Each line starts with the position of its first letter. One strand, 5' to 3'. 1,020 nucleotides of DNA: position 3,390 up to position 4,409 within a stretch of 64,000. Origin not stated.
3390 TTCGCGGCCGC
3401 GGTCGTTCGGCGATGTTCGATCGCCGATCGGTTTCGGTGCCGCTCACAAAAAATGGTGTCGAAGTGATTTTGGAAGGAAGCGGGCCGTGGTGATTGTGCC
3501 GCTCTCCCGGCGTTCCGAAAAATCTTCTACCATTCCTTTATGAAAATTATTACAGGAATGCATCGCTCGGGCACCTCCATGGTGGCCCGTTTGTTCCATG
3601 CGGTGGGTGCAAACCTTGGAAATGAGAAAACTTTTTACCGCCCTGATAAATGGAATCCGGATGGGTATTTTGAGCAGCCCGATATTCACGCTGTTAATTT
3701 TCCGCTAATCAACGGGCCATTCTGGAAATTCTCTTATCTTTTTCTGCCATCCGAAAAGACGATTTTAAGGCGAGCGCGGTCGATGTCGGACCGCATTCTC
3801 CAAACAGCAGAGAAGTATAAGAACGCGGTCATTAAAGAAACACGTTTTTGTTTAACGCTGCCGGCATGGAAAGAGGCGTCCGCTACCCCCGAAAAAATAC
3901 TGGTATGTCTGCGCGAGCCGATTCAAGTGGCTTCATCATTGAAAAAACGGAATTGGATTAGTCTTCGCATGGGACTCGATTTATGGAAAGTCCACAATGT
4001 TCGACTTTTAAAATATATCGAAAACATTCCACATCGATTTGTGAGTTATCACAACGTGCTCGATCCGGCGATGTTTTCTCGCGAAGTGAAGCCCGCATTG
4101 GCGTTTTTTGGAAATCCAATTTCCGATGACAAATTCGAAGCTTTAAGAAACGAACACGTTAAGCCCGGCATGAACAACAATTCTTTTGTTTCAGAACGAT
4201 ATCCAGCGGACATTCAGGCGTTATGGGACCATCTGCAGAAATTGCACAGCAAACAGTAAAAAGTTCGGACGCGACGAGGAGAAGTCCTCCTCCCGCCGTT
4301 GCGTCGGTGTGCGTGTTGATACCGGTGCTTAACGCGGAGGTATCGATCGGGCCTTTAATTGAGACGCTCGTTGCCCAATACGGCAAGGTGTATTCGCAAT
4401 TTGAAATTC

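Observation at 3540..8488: Two-step periplasmic glycosylation module with sulfotransferase and methyltransferase: GT2 polyprenyl-phosphate sugar synthase + GT-C-like membrane transferase with CBM4_9-like tail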

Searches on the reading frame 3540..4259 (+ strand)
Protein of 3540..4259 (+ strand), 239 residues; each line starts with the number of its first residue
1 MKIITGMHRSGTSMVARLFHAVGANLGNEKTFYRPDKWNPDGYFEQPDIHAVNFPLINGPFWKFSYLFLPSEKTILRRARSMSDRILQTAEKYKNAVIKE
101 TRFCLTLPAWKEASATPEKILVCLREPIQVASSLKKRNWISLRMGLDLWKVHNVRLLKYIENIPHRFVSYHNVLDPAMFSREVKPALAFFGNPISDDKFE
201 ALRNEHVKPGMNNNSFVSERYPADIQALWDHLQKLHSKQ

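Call 5: search_protein_families(library=pfam, proteins=[window:3540-4259:+], max_evalue=0.01)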
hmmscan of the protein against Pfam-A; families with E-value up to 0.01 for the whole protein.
window:3540-4259:+ (239 aa): 0 families

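Call 6: search_protein_families(library=ncbifam, proteins=[window:3540-4259:+], max_evalue=0.01)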
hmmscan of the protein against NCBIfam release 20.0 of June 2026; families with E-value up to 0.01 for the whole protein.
window:3540-4259:+ (239 aa): 0 families

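Call 7: search_protein_families(library=pfam, proteins=[window:3540-4259:+], max_evalue=10)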
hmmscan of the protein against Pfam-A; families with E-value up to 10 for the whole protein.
window:3540-4259:+ (239 aa): 1 family
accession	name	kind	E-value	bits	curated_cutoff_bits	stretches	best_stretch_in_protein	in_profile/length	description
PF13469.12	Sulfotransfer_3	-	0.053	14.2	27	1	3-34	3-22/216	Sulfotransferase family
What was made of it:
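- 3540..4259 (+): Cytoplasmic sulfotransferase-superfamily protein (239 aa). It has no TM helix or signal peptide. The 5'-phosphosulfate loop G6-M-H-R-S-G-T-S13 lies at nt 3555-3578, the 3'-phosphate motif R125-x-P127-x5-S133 at nt 3912-3938, and Y170 sits in the 'YxxLL...FFG' motif. The window protein itself scores only 14.2 bits against Sulfotransfer_3 (call 7).
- On PAPS-dependent sulfotransferases (Pfam Sulfotransfer_1/_3 clan): The window protein scores 14.2 bits against 27 (call 7).
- Closest known: Ppm1/PMT protein O-mannosylation. Different: The window protein itself does not hit PMT or PMT_2 (calls 5, 7).
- The window protein scores 14 bits against Sulfotransfer_3, below the threshold of 27 (call 7).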

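Call 9: search_solved_structures(query=window:3540-4259:+, max_evalue=10)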
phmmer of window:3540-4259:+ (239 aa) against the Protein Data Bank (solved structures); distinct sequences matched with E-value up to 10: 0.

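Call 18: find_homologous_proteins(query=window:3540-4259:+)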
Query window:3540-4259:+ (239 aa): 311 proteins with E <= 0.001 among 482 candidates; the best 120 are listed.
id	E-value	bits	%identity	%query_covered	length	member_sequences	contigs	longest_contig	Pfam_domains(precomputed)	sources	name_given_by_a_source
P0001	1.5e-161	553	100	100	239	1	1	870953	-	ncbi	-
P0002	4.6e-89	316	58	100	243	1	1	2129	-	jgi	-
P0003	3.2e-87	310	57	100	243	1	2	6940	-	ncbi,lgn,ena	-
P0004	1.2e-86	308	58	97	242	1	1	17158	-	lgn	-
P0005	3.4e-86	307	57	100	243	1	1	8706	-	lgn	-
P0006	4.2e-86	306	57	100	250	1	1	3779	-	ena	-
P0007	7.6e-85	302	55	100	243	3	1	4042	-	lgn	-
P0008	1.6e-84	301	56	100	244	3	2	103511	-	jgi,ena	-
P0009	3.1e-84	300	57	100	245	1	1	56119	-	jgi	jgi:hypothetical protein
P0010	7.6e-84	299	55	100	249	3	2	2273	-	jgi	-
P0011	8.2e-84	299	58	100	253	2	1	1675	-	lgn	-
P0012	1.3e-83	298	56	100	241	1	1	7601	-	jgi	jgi:hypothetical protein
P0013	1.5e-83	298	56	100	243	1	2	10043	-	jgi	jgi:hypothetical protein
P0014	1.7e-83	298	56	100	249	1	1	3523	-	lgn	-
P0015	1.8e-83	298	57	97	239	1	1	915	-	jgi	jgi:hypothetical protein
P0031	1.8e-79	285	52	100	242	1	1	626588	-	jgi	-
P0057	1.1e-76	276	55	100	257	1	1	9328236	-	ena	-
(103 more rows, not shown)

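Call 19: find_encoding_contigs(protein=P0001, flank=10000, max_places=3)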
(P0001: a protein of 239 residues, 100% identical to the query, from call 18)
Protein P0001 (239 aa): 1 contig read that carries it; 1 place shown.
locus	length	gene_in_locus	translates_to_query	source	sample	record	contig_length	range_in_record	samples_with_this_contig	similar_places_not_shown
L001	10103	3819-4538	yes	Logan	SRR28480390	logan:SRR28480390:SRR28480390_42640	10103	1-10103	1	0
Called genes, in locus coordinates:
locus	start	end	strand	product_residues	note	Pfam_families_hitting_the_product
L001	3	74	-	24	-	?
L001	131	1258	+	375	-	PF04552:Sigma54_DBD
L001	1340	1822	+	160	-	PF14559:TPR_19 (faint), PF13428:TPR_14 (faint)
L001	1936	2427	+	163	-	PF01668:SmpB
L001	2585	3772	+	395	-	PF13860:FlgD_ig (faint), PF00691:OmpA (faint)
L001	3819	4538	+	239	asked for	-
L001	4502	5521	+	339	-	PF00535:Glycos_transf_2, PF13641:Glyco_tranf_2_3 (weak)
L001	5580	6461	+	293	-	PF13489:Methyltransf_23, PF13847:Methyltransf_31, PF08241:Methyltransf_11, PF08242:Methyltransf_12, PF13649:Methyltransf_25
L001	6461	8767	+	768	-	-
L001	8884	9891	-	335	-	PF21088:MS_channel_1st (weak), PF00924:MS_channel_2nd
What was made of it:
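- Checked: The identical locus was assembled independently from SRR28480390 (call 19).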

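Call 21: find_encoding_contigs(protein=P0008, flank=8000, max_places=2)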
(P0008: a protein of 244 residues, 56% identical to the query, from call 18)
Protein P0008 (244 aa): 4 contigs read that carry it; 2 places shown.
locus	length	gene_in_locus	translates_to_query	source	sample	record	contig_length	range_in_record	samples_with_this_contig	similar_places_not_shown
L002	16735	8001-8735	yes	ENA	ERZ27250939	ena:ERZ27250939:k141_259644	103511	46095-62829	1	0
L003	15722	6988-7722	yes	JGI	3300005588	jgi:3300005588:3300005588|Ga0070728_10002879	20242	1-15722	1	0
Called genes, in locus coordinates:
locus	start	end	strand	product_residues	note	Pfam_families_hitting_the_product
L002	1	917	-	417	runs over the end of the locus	PF01212:Beta_elim_lyase (faint), PF00266:Aminotran_5, PF00155:Aminotran_1_2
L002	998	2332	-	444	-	PF19295:SufBD_N, PF01458:SUFBD_core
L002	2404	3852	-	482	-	PF19295:SufBD_N, PF01458:SUFBD_core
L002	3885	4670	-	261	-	PF00005:ABC_tran, PF02463:SMC_N (faint)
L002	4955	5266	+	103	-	PF01883:FeS_assembly_P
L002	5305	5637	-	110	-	-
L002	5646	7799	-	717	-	PF25275:Golvesin_C, PF01551:Peptidase_M23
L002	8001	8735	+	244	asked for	-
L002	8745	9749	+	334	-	PF00535:Glycos_transf_2, PF13641:Glyco_tranf_2_3 (faint)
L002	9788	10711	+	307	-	PF13489:Methyltransf_23, PF13847:Methyltransf_31, PF08241:Methyltransf_11, PF08242:Methyltransf_12, PF13649:Methyltransf_25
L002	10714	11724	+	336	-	PF03706:LPG_synthase_TM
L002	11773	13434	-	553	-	PF07995:GSDH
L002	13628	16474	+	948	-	PF01565:FAD_binding_4, PF02913:FAD-oxidase_C, PF13183:Fer4_8, PF13534:Fer4_17, PF02754:CCG (faint)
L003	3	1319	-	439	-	?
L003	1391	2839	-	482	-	PF19295:SufBD_N, PF01458:SUFBD_core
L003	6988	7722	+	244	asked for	-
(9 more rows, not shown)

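Call 22: find_encoding_contigs(protein=P0031, flank=8000, max_places=2)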
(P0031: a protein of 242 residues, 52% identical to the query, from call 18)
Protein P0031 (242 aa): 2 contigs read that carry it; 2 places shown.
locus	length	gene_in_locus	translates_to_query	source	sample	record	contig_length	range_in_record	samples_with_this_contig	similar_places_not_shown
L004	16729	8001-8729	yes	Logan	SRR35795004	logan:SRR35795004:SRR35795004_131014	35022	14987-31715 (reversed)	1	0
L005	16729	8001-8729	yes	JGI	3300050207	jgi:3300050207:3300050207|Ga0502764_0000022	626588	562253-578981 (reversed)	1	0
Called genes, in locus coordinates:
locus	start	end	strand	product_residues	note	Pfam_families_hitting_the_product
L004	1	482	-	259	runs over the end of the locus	PF00121:TIM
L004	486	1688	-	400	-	PF00162:PGK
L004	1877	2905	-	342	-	PF13472:Lipase_GDSL_2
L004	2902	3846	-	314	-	PF01408:GFO_IDH_MocA, PF22725:GFO_IDH_MocA_C3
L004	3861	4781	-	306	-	PF13641:Glyco_tranf_2_3, PF00535:Glycos_transf_2, PF13632:Glyco_trans_2_3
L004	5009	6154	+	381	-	PF01757:Acyl_transf_3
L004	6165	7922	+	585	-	PF20604:DUF6798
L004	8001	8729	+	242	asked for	-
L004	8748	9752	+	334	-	PF00535:Glycos_transf_2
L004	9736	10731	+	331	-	PF01073:3Beta_HSD, PF01370:Epimerase, PF04321:RmlD_sub_bind, PF16363:GDP_Man_Dehyd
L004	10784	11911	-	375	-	PF01041:DegT_DnrJ_EryC1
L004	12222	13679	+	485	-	PF03062:MBOAT, PF13813:MBOAT_2 (weak)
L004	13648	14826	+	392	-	-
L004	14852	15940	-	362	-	PF00953:Glycos_transf_4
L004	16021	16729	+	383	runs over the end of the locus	PF12715:Abhydrolase_7, PF00756:Esterase (faint), PF01738:DLH, PF00326:Peptidase_S9 (faint), PF08840:BAAT_C (weak)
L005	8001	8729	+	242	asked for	-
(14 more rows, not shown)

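Call 23: find_encoding_contigs(protein=P0057, flank=8000, max_places=2)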
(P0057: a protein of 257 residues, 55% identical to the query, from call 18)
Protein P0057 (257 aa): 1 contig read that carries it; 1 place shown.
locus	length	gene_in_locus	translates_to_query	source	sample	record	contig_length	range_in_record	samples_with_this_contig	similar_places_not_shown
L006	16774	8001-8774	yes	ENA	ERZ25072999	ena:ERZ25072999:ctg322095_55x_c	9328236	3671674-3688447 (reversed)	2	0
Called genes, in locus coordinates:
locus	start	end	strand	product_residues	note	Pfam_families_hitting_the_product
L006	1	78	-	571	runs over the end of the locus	-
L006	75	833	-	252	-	PF00535:Glycos_transf_2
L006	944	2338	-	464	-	PF21959:DUF6923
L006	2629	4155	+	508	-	PF00884:Sulfatase, PF01663:Phosphodiest, PF16347:SGSH_C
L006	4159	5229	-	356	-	PF03706:LPG_synthase_TM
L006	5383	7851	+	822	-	PF09586:YfhO (faint)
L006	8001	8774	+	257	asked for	-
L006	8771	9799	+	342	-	PF00535:Glycos_transf_2, PF13641:Glyco_tranf_2_3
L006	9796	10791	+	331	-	PF01073:3Beta_HSD, PF01370:Epimerase, PF04321:RmlD_sub_bind, PF16363:GDP_Man_Dehyd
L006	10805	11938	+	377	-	PF01041:DegT_DnrJ_EryC1, PF01053:Cys_Met_Meta_PP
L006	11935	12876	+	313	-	PF13489:Methyltransf_23, PF08241:Methyltransf_11, PF08242:Methyltransf_12, PF13649:Methyltransf_25, PF13847:Methyltransf_31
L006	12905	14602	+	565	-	-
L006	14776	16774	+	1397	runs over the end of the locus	PF26410:GH5_mannosidase (faint)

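Call 44: search_solved_structures(query=A3, max_evalue=10, show_alignments=2)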
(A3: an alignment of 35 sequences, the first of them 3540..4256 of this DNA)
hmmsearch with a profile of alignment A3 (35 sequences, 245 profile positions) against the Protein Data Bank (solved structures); distinct sequences matched with E-value up to 10: 20.
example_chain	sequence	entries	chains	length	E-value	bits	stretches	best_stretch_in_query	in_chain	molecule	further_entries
3ckl_A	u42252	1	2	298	0.0064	19.3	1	141-218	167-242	Sulfotransferase family cytosolic 1B member 1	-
2z5f_A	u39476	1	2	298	0.0089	18.9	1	141-218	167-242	Sulfotransferase family cytosolic 1B member 1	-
1zd1_A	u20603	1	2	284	0.0091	18.8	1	138-209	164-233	Sulfotransferase 4A1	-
3qvu_A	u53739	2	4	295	0.016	18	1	144-225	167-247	Sulfotransferase 1A1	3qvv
1cjm_A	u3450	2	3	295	0.023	17.5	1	143-220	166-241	PROTEIN (ARYL SULFOTRANSFERASE) | Monoamine-sulfating phenol sulfotransferase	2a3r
1ls6_A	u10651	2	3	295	0.024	17.5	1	143-220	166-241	aryl sulfotransferase | Sulfotransferase 1A1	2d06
3u3r_A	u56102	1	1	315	0.027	17.3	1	143-220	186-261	Sulfotransferase 1A1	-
3u3j_A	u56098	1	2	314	0.027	17.3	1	143-220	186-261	Sulfotransferase 1A1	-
3u3k_A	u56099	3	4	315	0.027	17.3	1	143-220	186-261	Sulfotransferase 1A1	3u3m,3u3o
4gra_A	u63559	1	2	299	0.035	16.9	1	143-220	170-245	Sulfotransferase 1A1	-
1z29_A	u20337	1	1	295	0.046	16.5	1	143-220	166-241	Phenol-sulfating phenol sulfotransferase 2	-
1z28_A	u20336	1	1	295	0.087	15.6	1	143-220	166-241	Phenol-sulfating phenol sulfotransferase 1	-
5x2b_D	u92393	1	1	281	0.097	15.5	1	147-225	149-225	Sulfotransferase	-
5x2b_F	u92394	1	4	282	0.098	15.5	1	147-225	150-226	Sulfotransferase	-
5x2b_C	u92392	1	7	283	0.099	15.5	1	147-225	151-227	Sulfotransferase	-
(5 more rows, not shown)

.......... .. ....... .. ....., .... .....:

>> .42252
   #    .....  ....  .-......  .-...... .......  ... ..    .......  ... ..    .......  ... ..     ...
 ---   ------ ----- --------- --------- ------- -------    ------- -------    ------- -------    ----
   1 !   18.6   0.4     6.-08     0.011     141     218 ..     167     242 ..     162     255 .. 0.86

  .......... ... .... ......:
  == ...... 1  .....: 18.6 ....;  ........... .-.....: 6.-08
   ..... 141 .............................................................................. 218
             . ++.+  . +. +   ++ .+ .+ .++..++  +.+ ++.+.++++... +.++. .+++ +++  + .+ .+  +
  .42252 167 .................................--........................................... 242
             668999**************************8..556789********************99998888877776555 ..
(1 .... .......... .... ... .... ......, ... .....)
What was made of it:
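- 3540..4259 (+): All top PDB profile hits are cytosolic sulfotransferases, though weak (call 44).
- On PAPS-dependent sulfotransferases (Pfam Sulfotransfer_1/_3 clan): The C-terminal segment aligns with SULT1B1 residues 167-242 (call 44).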

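Call 45: search_protein_families(library=pfam, alignment_id=A3, max_evalue=1)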
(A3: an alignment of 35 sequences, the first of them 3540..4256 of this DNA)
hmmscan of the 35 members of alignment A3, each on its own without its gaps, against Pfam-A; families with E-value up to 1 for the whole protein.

A. member 1, window:3540-4256:+ (239 aa): 1 family
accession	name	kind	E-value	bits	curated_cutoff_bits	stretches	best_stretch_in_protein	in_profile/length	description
PF13469.12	Sulfotransfer_3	-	0.053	14.2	27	1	3-34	3-22/216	Sulfotransferase family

B. families by the number of members that match (of 35 scanned): 20 families
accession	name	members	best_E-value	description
PF13469.12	Sulfotransfer_3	24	7.8e-05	Sulfotransferase family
PF00685.33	Sulfotransfer_1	18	2.4e-06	Sulfotransferase domain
PF09037.16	Sulphotransf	11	0.0052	Stf0 sulphotransferase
PF12672.12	DUF3793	1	0.004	Protein of unknown function (DUF3793)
PF24596.1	DUF7620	1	0.006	Family of unknown function (DUF7620)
PF23835.1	DUF7205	1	0.024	Domain of unknown function (DUF7205)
PF13289.12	SIR2_2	1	0.053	SIR2-like domain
PF22054.2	BVU_2266-like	1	0.06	BVU_2266-like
PF09098.15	Dehyd-heme_bind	1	0.074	Quinohemoprotein amine dehydrogenase A, alpha subunit, haem binding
PF00290.26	Trp_syntA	1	0.08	Tryptophan synthase alpha chain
PF23417.1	STING_TM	1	0.088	STING transmembrane domain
PF14166.11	YueH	1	0.13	YueH-like protein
PF17117.11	DUF5104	1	0.16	Domain of unknown function (DUF5104)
PF25325.1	EF-hand_EFHB_C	1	0.17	EFHB C-terminal EF-hand domain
PF06196.17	DUF997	1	0.17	Protein of unknown function (DUF997)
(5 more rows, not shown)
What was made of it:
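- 3540..4259 (+): However, 24/35 family members hit Sulfotransfer_3, 18/35 hit Sulfotransfer_1 and 11/35 hit Stf0 (call 45).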

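Call 46: find_related_loci(query=A3, collection=genome_contigs, flank=10000)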
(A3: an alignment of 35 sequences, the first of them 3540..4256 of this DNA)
Query A3 (239 aa) in genome_contigs; peptide patterns used: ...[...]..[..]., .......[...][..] (x = any residue, [..] = any of these).
599 stretches matched a pattern (row limit reached: there are more); 529 encode a relative of the query (tblastn E <= 1e-3); the best 80 are kept; 80 distinct loci.
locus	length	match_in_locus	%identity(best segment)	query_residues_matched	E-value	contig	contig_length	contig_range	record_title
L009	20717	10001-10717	51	1-239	2e-83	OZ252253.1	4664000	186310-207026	MAG: Longimicrobiales bacterium isolate 06048559-b685-4564-8c5e-4a77601f0fd8 genome assembly, chromosome: 1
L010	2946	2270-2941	52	1-222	8e-77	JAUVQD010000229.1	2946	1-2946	MAG: Actinomycetes bacterium isolate CSMAG_679 CSMAG_679_k127_24975152_length_2946_cov_17.1022, whole genome shotgun seq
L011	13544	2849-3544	48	1-232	7e-76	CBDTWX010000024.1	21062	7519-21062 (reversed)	MAG TPA_asm: uncultured Thermoanaerobaculia bacterium isolate ERR2431952_concoct_53 genome assembly, contig: ERZ23880211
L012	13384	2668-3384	47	1-239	7e-75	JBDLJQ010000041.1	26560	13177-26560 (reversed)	MAG: Acidobacteriota bacterium isolate MAG103 MAG103_41, whole genome shotgun sequence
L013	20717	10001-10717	46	1-239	2e-73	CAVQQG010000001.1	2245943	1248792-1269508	MAG: uncultured Planctomycetia bacterium isolate MFD09779.bin.2.3 genome assembly, contig: contig_4035, whole genome sho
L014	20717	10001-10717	46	1-239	3e-73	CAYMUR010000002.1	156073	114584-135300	MAG TPA_asm: uncultured Pirellulaceae bacterium isolate SRP092902_co1_604 genome assembly, contig: NODE_41_length_156073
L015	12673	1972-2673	52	1-234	5e-78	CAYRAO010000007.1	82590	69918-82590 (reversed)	MAG TPA_asm: uncultured Clostridia bacterium isolate binchicken_co67_37 genome assembly, contig: NODE_177_length_82590_c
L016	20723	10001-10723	47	1-239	1e-72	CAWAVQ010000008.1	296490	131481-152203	MAG: uncultured Chloroflexia bacterium isolate MFD05684.bin.2.178 genome assembly, contig: contig_13805, whole genome sh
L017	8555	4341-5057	48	1-239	2e-71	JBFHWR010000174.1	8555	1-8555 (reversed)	MAG: Gemmatimonadales bacterium isolate Mix_sand09.2021.07.Z.31 k141_995748_length_8555_cov_10.2253, whole genome shotgu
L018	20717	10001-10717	43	1-239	2e-70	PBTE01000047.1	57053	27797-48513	MAG: Planctomycetaceae bacterium isolate NP69 MHASMcontig_575468, whole genome shotgun sequence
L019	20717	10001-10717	36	1-239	5e-54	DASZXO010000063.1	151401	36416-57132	MAG TPA_asm: Lacunisphaera sp. isolate SMAG_U6185 k141_836054, whole genome shotgun sequence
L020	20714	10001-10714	32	1-232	9e-32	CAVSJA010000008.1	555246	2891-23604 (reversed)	MAG: uncultured Chitinophagaceae bacterium isolate MFD02360.bin.2.240 genome assembly, contig: contig_5261, whole genome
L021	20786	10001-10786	27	1-237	3e-30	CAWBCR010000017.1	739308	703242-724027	MAG: uncultured Chloroflexia bacterium isolate MFD02416.bin.2.250 genome assembly, contig: contig_34785, whole genome sh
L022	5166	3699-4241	32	3-174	5e-29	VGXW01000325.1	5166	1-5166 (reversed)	MAG: Planctomycetota bacterium isolate K_DeepCast_100m_mx_218 K_DeepCast_100m_mx_218_Ga0194127_10025742, whole genome sh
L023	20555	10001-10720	31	1-232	9e-28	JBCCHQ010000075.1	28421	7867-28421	MAG: Planctomycetota bacterium isolate P01_B01_bin.70 k141_1979428_length_28421_cov_22.0000, whole genome shotgun sequen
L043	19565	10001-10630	31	3-211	2e-24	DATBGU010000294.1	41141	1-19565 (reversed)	MAG TPA_asm: Gemmataceae bacterium isolate SMAG_U3846 k141_5045077, whole genome shotgun sequence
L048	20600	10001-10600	33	3-200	7e-24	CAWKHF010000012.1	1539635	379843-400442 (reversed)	MAG: uncultured Planctomycetota bacterium isolate MFD09603.bin.2.73 genome assembly, contig: contig_5778, whole genome s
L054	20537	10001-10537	35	4-174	3e-23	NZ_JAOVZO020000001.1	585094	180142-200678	Tahibacter soli strain BL contig_11, whole genome shotgun sequence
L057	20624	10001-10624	33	3-208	5e-23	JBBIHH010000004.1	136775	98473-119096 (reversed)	MAG: Acidobacteriota bacterium isolate SIS170217_bin_11 NODE_52_length_136775_cov_14.71, whole genome shotgun sequence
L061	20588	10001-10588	34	3-197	9e-23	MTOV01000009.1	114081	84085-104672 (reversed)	MAG: Nitrospirae bacterium JdFR-86 JGI24020J35080_1000087, whole genome shotgun sequence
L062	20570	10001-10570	32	3-191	1e-22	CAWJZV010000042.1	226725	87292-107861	MAG: uncultured delta proteobacterium isolate MFD09730.bin.4.339 genome assembly, contig: contig_6288, whole genome shot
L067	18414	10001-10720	30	4-232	2e-22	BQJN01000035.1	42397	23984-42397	MAG: Xanthomonadaceae bacterium DHS20C11 DNA, sequence035, whole genome shotgun sequence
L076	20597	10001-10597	32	3-202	1e-21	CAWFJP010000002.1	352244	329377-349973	MAG: uncultured delta proteobacterium isolate MFD02242.bin.2.64 genome assembly, contig: contig_1206, whole genome shotg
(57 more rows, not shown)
